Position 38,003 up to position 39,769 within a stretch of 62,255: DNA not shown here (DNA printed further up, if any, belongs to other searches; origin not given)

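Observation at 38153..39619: HAL-family paralog that cannot form the MIO cofactor, next to genuine hutH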

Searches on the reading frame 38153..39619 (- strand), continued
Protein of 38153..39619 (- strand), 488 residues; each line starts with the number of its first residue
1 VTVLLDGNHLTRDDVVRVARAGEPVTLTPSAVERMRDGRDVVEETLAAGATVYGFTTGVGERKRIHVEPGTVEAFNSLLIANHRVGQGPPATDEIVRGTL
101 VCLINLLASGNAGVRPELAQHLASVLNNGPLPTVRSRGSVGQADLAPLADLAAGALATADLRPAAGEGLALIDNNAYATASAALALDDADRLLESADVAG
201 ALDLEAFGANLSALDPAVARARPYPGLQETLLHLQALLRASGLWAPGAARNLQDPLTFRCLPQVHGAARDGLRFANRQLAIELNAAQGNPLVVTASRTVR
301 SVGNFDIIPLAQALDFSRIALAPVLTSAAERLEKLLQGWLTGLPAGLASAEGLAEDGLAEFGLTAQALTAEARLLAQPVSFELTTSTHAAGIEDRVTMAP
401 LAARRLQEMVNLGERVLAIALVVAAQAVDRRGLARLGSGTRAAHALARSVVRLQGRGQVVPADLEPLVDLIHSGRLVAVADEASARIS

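Call 59: search_protein_families(library=ncbifam, proteins=[L010:6608-8248:-, L001:8985-10001:+, L002:8856-10004:+, L002:7642-8814:-, L002:11976-13034:+, L002:14300-15448:+, L002:11434-11931:+, L001:11432-12472:+, L013:7892-8689:+], max_evalue=0.00001)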
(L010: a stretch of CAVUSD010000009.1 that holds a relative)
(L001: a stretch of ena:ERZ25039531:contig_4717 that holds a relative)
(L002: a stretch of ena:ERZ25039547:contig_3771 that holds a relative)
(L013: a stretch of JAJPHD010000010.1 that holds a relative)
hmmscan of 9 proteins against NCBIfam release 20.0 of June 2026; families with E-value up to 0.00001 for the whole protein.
L010:6608-8248:- (546 aa): 3 families
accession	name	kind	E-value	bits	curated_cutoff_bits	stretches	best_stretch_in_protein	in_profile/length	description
TIGR01228.2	hutU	equivalog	5.6e-203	675.5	375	1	12-545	5-543/545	urocanate hydratase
NF058531.1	CH3_S_urocan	exception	3.3e-175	583.5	880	1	12-543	5-534/535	S-methyl thiourocanate hydratase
NF058530.1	thiouroc_hyd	equivalog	2.5e-156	521.4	930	1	18-542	2-529/535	thiourocanate hydratase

L001:8985-10001:+ (338 aa): 7 families
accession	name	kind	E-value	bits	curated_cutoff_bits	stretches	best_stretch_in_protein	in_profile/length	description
NF005085.0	PRK06520.1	subfamily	2.8e-52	178.1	313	1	3-337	36-368/368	5-methyltetrahydropteroyltriglutamate--homocysteine S-methyltransferase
NF004875.0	PRK06233.1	equivalog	4.6e-48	163.9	576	1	3-337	38-372/373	vitamin B12 independent methionine synthase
NF003317.0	PRK04326.1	equivalog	1.4e-21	77.1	406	1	3-163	37-183/340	methionine synthase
NF006589.0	PRK09121.1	equivalog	2.1e-13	50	392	1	5-170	35-187/342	methionine synthase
NF003556.0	PRK05222.1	equivalog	3.2e-12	46.2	541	1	2-163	447-595/750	5-methyltetrahydropteroyltriglutamate--homocysteine S-methyltransferase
TIGR01371.1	met_syn_B12ind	equivalog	1.9e-10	40.4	929.95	1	2-163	453-601/754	5-methyltetrahydropteroyltriglutamate--homocysteine S-methyltransferase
NF002119.0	PRK00957.1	equivalog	5e-08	32.5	258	0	11-163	35-166/306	methionine synthase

L002:8856-10004:+ (382 aa): 7 families
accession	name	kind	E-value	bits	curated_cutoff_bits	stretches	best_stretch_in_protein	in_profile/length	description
NF005085.0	PRK06520.1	subfamily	3e-67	227.3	313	1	19-381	8-368/368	5-methyltetrahydropteroyltriglutamate--homocysteine S-methyltransferase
NF004875.0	PRK06233.1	equivalog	1.9e-58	198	576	2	149-381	136-372/373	vitamin B12 independent methionine synthase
NF003317.0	PRK04326.1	equivalog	5.9e-25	88.1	406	1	22-208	12-184/340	methionine synthase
NF006589.0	PRK09121.1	equivalog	9.3e-17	61.1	392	1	23-379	9-335/342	methionine synthase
NF003556.0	PRK05222.1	equivalog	4.5e-11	42.4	541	1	23-207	424-595/750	5-methyltetrahydropteroyltriglutamate--homocysteine S-methyltransferase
TIGR01371.1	met_syn_B12ind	equivalog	6.7e-10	38.6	929.95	1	22-207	429-601/754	5-methyltetrahydropteroyltriglutamate--homocysteine S-methyltransferase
NF002119.0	PRK00957.1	equivalog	1e-09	38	258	0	56-207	36-166/306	methionine synthase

L002:7642-8814:- (390 aa): 1 family
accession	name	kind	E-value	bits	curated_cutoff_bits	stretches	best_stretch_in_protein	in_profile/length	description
NF002563.0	PRK02186.1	subfamily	2.9e-10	39.1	625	1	42-297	57-305/890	argininosuccinate lyase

L002:11976-13034:+ (352 aa): 5 families
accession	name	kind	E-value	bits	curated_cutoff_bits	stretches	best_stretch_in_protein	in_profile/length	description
NF006396.0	PRK08645.1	equivalog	1.5e-42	145.5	453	1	40-240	31-230/611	bifunctional homocysteine S-methyltransferase/methylenetetrahydrofolate reductase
NF005718.0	PRK07534.1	equivalog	3e-25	89.2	338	1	43-223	36-222/337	betaine--homocysteine S-methyltransferase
NF007020.0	PRK09485.1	equivalog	6.1e-15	55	215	1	15-240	7-247/306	homocysteine S-methyltransferase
TIGR02082.1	metH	equivalog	1.1e-13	49.8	1010.85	1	48-238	46-258/1182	methionine synthase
NF007024.0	PRK09490.1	equivalog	6.9e-10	37.3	1497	1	47-250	61-292/1234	methionine synthase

L002:14300-15448:+ (382 aa): 5 families
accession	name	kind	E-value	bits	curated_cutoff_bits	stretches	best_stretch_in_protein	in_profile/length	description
NF006396.0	PRK08645.1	equivalog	4.4e-46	157.2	453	1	70-270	30-230/611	bifunctional homocysteine S-methyltransferase/methylenetetrahydrofolate reductase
NF005718.0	PRK07534.1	equivalog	3e-23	82.6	338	1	69-253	32-222/337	betaine--homocysteine S-methyltransferase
TIGR02082.1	metH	equivalog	1.1e-16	59.7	1010.85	1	78-346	45-312/1182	methionine synthase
NF007020.0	PRK09485.1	equivalog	4.4e-16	58.8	215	1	46-270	7-247/306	homocysteine S-methyltransferase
NF007024.0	PRK09490.1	equivalog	9.4e-15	53.5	1497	1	78-270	61-277/1234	methionine synthase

L002:11434-11931:+ (165 aa): 4 families
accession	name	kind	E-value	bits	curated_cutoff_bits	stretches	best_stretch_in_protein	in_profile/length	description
TIGR03448.1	mycothiol_MshD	equivalog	3.9e-12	46.1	163.1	1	8-160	128-289/294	mycothiol synthase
NF002959.0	PRK03624.1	equivalog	3.5e-11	43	124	1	30-161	7-134/147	GNAT family acetyltransferase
TIGR01575.1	rimI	equivalog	4.8e-09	36.5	86.4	1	63-160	17-116/132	ribosomal protein S18-alanine N-acetyltransferase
NF041716.1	HxA_phane_GNAT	equivalog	8.7e-06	25.7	250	0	89-157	64-141/152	cyclophane-containing RiPP N-acetyltransferase HaaN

L001:11432-12472:+ (346 aa): 6 families
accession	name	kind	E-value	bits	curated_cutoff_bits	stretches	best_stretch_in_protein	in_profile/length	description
TIGR04380.1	myo_inos_iolG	equivalog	5.5e-30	104.4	355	1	3-336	2-329/330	inositol 2-dehydrogenase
NF041392.1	XylDh_Gfo6_Halo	equivalog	2.2e-20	72.7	350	1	4-337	18-349/350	D-xylose 1-dehydrogenase Gfo6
NF052679.1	InsChiInosDhIolG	equivalog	3.3e-19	69.1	540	1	1-153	1-155/343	bifunctional inositol 2-dehydrogenase/D-chiro-inositol 1-dehydrogenase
NF052479.1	LevoglcsnDh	equivalog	3.8e-18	65.3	650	1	32-210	41-217/386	levoglucosan dehydrogenase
NF040723.1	UDP-GlcNAcDh_Arch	equivalog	4.8e-18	65.7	450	1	4-151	2-146/302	UDP-N-acetylglucosamine 3-dehydrogenase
NF008607.0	PRK11579.1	subfamily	6.2e-06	25.4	330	1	3-197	5-190/346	oxidoreductase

L013:7892-8689:+ (265 aa): 9 families
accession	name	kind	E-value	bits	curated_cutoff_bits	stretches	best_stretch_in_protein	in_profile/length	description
TIGR03338.1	phnR_burk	equivalog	4.9e-34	117.8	271.5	1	16-212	10-206/212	phosphonate utilization associated transcriptional regulator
NF007741.0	PRK10421.1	equivalog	3.8e-17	62.5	311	1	90-224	100-238/262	transcriptional regulator LldR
NF003011.0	PRK03837.1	subfamily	9.8e-17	61.4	260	1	84-218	100-232/241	transcriptional regulator NanR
NF008504.0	PRK11414.1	equivalog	1.9e-14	53.9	225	1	18-167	12-161/221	GntR family transcriptional regulator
NF007442.0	PRK09990.1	equivalog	1e-09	38.2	301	1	19-162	12-174/256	transcriptional regulator GlcC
NF007001.0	PRK09464.1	equivalog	5.5e-09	36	330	0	90-226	99-239/254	pyruvate dehydrogenase complex transcriptional repressor PdhR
NF007588.0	PRK10225.1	equivalog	1e-07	31.5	442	1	20-164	12-171/257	Uxu operon transcriptional regulator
NF052282.1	PLP_TF_PdxR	equivalog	4.7e-07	29.2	320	1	18-91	2-76/448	MocR-like pyridoxine biosynthesis transcription factor PdxR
TIGR02018.2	his_ut_repres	equivalog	1.1e-06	28.3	220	1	20-87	2-70/226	histidine utilization transcriptional repressor HutC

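Call 61: search_solved_structures(query=L010:11360-12097:+, max_evalue=1, show_alignments=1)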
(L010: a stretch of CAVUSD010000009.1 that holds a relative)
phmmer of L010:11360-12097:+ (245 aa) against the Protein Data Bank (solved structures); distinct sequences matched with E-value up to 1: 7.
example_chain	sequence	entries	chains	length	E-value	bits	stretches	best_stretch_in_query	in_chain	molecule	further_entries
8qfl_A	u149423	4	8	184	2.8e-13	53.3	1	119-222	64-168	Cysteine dioxygenase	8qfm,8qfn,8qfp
8qfr_A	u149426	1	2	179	5.5e-13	52.4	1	119-222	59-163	Cysteine dioxygenase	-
8qfo_A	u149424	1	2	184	9.9e-13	51.6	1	119-222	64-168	Cysteine dioxygenase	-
8qfq_A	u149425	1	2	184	6e-12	49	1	119-222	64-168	Cysteine dioxygenase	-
3eqe_A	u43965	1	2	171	0.11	15.4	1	137-215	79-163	Putative cystein dioxygenase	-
4qm8_A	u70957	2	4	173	0.11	15.3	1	137-215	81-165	Cysteine dioxygenase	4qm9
9t7v_A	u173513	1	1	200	0.97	12.3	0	170-209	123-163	Cysteine dioxygenase type 1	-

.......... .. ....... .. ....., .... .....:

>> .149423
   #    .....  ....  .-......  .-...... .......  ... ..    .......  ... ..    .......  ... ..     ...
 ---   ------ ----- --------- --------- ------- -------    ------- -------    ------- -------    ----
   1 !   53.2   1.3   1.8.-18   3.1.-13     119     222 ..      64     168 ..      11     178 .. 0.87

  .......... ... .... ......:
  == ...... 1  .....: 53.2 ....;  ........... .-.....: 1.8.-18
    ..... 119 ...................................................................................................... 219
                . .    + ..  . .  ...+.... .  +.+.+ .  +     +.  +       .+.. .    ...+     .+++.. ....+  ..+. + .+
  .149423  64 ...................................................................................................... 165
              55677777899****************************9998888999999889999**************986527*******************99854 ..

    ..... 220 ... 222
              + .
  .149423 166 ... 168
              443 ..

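Call 67: search_protein_families(library=pfam, proteins=[P0122, P0143, P0149, P0160, P0171, P0181, P0183, P0206, P0211, P0193], max_evalue=0.01)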
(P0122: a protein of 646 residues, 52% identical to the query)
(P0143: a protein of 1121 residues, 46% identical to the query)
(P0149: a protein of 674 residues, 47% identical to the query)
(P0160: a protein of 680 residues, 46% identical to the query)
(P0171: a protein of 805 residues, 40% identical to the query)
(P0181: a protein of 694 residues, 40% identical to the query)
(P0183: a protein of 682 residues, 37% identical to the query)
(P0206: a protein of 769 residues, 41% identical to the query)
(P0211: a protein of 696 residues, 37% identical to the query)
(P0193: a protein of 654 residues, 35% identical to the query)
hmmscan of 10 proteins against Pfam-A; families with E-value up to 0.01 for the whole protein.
P0122 (646 aa): 6 families
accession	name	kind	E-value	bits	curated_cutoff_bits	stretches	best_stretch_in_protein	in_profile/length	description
PF00221.24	Lyase_aromatic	-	7.4e-99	332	27.3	2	158-451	172-466/466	Aromatic amino acid lyase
PF00583.31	Acetyltransf_1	-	1e-14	55.2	20.7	1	537-617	33-116/116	Acetyltransferase (GNAT) family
PF13508.13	Acetyltransf_7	-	1.1e-13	51.8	27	1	546-619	11-84/84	Acetyltransferase (GNAT) domain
PF13673.13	Acetyltransf_10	-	1.5e-13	51.2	23.6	1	536-635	29-125/128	Acetyltransferase (GNAT) domain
PF08445.16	FR47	-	3.7e-08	33.7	22.1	1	563-622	23-82/86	FR47-like protein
PF13527.13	Acetyltransf_9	-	0.004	17.6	25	0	563-618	74-125/127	Acetyltransferase (GNAT) domain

P0143 (1121 aa): 7 families
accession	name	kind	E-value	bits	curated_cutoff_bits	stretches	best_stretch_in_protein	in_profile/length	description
PF00221.24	Lyase_aromatic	-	4.2e-113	378.9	27.3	1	643-1094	2-465/466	Aromatic amino acid lyase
PF00563.25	EAL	-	1.2e-71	241.3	31.3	1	360-593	2-235/236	EAL domain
PF00990.26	GGDEF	-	2.1e-44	151.6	23.8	1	185-338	1-158/161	Diguanylate cyclase, GGDEF domain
PF08447.18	PAS_3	-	2.7e-21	76.1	25.6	1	67-154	3-89/89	PAS fold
PF08448.16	PAS_4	-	2e-06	28.4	23.1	1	57-161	9-109/110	PAS fold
PF00989.32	PAS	-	0.00088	19.7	22.6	1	42-156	2-112/113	PAS fold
PF13426.13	PAS_9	-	0.0012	19.5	27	1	67-159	15-103/103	PAS domain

P0149 (674 aa): 2 families
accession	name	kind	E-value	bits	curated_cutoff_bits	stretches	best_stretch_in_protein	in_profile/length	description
PF00221.24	Lyase_aromatic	-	1.1e-112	377.5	27.3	1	192-644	1-465/466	Aromatic amino acid lyase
PF00563.25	EAL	-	2.1e-43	148.8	31.3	1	2-150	87-235/236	EAL domain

P0160 (680 aa): 2 families
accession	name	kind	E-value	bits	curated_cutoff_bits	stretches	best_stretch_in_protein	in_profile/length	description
PF00221.24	Lyase_aromatic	-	5.9e-104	348.8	27.3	1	16-466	2-465/466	Aromatic amino acid lyase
PF05995.18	CDO_I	-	1.9e-05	24.7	23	1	562-648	70-167/170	Cysteine dioxygenase type I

P0171 (805 aa): 1 family
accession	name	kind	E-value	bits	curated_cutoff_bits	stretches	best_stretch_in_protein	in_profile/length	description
PF00221.24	Lyase_aromatic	-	2.3e-74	251.2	27.3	1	265-724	1-466/466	Aromatic amino acid lyase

P0181 (694 aa): 2 families
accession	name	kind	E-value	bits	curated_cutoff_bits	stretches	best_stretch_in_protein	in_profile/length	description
PF00221.24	Lyase_aromatic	-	1.4e-156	522.3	27.3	1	194-651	1-466/466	Aromatic amino acid lyase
PF00027.35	cNMP_binding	-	4.2e-14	52.7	27.5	1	39-120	2-87/89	Cyclic nucleotide-binding domain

P0183 (682 aa): 2 families
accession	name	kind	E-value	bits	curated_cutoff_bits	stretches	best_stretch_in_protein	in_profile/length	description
PF00221.24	Lyase_aromatic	-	5.5e-153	510.4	27.3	1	177-634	1-466/466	Aromatic amino acid lyase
PF00027.35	cNMP_binding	-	7.9e-11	42.2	27.5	1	28-109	4-88/89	Cyclic nucleotide-binding domain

P0206 (769 aa): 2 families
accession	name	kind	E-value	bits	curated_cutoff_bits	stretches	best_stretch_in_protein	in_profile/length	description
PF00221.24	Lyase_aromatic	-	7.3e-101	338.6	27.3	1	280-720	1-448/466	Aromatic amino acid lyase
PF00491.26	Arginase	-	1.1e-27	97.7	22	2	179-260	195-277/280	Arginase family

P0211 (696 aa): 2 families
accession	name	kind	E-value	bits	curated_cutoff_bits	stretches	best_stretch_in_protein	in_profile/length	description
PF00221.24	Lyase_aromatic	-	1.3e-144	482.8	27.3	1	183-640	1-466/466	Aromatic amino acid lyase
PF00027.35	cNMP_binding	-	1.9e-08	34.6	27.5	1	34-109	3-83/89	Cyclic nucleotide-binding domain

P0193 (654 aa): 1 family
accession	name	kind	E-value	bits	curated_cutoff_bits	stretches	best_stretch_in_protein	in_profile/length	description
PF00221.24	Lyase_aromatic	-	2e-199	663.5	27.3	2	25-310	1-269/466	Aromatic amino acid lyase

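Call 71: find_related_loci(query=window:38153-39619:-, collection=metagenome_contigs, flank=8000)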
Query window:38153-39619:- (488 aa) in metagenome_contigs; peptide patterns used: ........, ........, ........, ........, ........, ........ (x = any residue, [..] = any of these).
543 stretches matched a pattern; 18 encode a relative of the query (tblastn E <= 1e-3); 18 distinct loci.
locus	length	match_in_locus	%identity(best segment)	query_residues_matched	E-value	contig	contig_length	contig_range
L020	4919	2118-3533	60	1-474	3e-166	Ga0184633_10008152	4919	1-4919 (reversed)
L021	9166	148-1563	60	1-474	1e-162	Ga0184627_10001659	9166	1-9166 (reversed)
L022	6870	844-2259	59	1-474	9e-159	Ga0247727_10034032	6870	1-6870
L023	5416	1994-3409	62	1-474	3e-160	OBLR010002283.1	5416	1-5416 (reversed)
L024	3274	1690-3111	62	1-476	3e-164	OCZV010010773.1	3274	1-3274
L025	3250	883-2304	55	1-476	2e-136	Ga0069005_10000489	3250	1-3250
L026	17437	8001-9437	57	1-482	1e-142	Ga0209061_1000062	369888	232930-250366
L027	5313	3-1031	63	129-473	5e-120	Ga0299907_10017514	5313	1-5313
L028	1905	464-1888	46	3-467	1e-100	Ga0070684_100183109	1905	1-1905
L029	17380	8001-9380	45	2-448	5e-86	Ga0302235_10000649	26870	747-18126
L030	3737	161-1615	43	10-481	3e-85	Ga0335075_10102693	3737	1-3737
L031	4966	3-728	63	238-480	4e-83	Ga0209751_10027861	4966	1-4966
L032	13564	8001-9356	44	10-448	1e-79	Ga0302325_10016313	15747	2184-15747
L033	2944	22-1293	45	39-448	2e-79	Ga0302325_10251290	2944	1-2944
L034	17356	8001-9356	44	10-448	8e-78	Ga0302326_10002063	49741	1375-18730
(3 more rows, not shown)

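Call 73: search_solved_structures(query=L002:8856-10004:+, max_evalue=0.001)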
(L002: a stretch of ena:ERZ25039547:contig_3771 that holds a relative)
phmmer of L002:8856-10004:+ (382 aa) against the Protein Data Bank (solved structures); distinct sequences matched with E-value up to 0.001: 12.
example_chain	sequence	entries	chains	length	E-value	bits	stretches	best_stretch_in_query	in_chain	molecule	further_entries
1ypx_A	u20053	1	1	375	3.2e-52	181.2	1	19-382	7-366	putative vitamin-B12 independent methionine synthase family protein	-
3pph_A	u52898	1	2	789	1.5e-13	53.9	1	23-208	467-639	5-methyltetrahydropteroyltriglutamate--homocysteine methyltransferase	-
3ppf_A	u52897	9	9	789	1.5e-13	53.9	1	23-208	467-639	5-methyltetrahydropteroyltriglutamate--homocysteine methyltransferase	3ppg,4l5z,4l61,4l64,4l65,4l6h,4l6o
3ppc_A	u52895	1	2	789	1.5e-13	53.9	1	23-208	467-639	5-methyltetrahydropteroyltriglutamate--homocysteine methyltransferase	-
3rpd_A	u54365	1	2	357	5.3e-13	52.1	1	25-379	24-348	Methionine synthase (B12-independent)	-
1xpg_A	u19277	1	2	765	2.7e-09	39.9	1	14-354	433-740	5-methyltetrahydropteroyltriglutamate--homocysteine methyltransferase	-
1t7l_A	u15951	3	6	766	2.8e-09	39.9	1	14-354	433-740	5-methyltetrahydropteroyltriglutamate--homocysteine methyltransferase | 5-methyltetrahydropteroyltriglutamate-homocysteine methyltransferase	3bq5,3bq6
1xdj_A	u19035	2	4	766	2.8e-09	39.9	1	14-354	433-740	5-methyltetrahydropteroyltriglutamate--homocysteine methyltransferase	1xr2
2nq5_A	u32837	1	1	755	4.5e-07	32.6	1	5-205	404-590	5-methyltetrahydropteroyltriglutamate--homocysteine methyltransferase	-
3l7r_A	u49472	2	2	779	5.1e-07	32.4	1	5-205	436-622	5-methyltetrahydropteroyltriglutamate--homocysteine methyltransferase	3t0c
4ztx_A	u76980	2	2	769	7.1e-05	25.4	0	22-208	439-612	Cobalamin-Independent Methionine synthase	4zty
1u1h_A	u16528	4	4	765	0.00073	22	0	6-206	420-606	5-methyltetrahydropteroyltriglutamate--homocysteine methyltransferase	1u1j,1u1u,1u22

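Call 74: predict_structure(protein=P0160)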
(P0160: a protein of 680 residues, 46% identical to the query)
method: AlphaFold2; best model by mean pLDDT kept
length: 680 residues; sequences in the alignment: 1
mean_pLDDT: 34.9   pTM: 0.24
mean pLDDT of the five models: 34.9, 30.6, 29.3, 27.2, 26.8
residues with pLDDT >= 90: 0; 70-90: 0; 50-70: 0; < 50: 680
segments of 3 or more residues with pLDDT < 50: 1-680
pLDDT, mean of each block of 10 residues (from residue 1): 25 37 38 38 42 35 30 36 32 32 30 28 31 27 30 32 35 33 29 36 42 41 37 34 36 37 37 35 38 36 30 29 35 41 43 37 38 41 43 37 40 36 37 37 33 36 38 33 40 34 36 36 35 34 31 34 35 31 33 28 29 35 34 33 39 42 35 27
secondary structure, 60 per line:
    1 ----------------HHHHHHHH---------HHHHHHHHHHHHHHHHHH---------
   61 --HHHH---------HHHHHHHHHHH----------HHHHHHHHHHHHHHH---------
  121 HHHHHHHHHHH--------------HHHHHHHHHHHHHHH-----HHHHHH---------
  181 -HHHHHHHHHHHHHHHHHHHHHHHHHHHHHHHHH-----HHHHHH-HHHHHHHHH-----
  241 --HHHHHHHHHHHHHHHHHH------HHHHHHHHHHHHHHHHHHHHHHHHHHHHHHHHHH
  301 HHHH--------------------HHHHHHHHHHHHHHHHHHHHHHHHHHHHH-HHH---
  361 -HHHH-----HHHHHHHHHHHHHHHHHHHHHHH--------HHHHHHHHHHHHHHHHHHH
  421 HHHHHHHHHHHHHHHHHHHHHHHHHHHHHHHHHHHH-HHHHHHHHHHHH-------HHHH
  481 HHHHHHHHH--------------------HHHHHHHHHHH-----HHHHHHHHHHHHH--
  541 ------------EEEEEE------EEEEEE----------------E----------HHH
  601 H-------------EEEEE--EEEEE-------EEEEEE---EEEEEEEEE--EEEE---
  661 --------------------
elements in order: H17-24 H34-51 H63-66 H76-86 H97-111 H121-131 H146-160 H166-171 H182-214 H220-225 H227-235 H243-260 H267-304 H325-353 H362-365 H371-393 H402-456 H458-469 H477-489 H510-520 H526-538 E553-558 E565-570 H598-601 E615-619 E622-626 E634-639 E643-651 E654-657
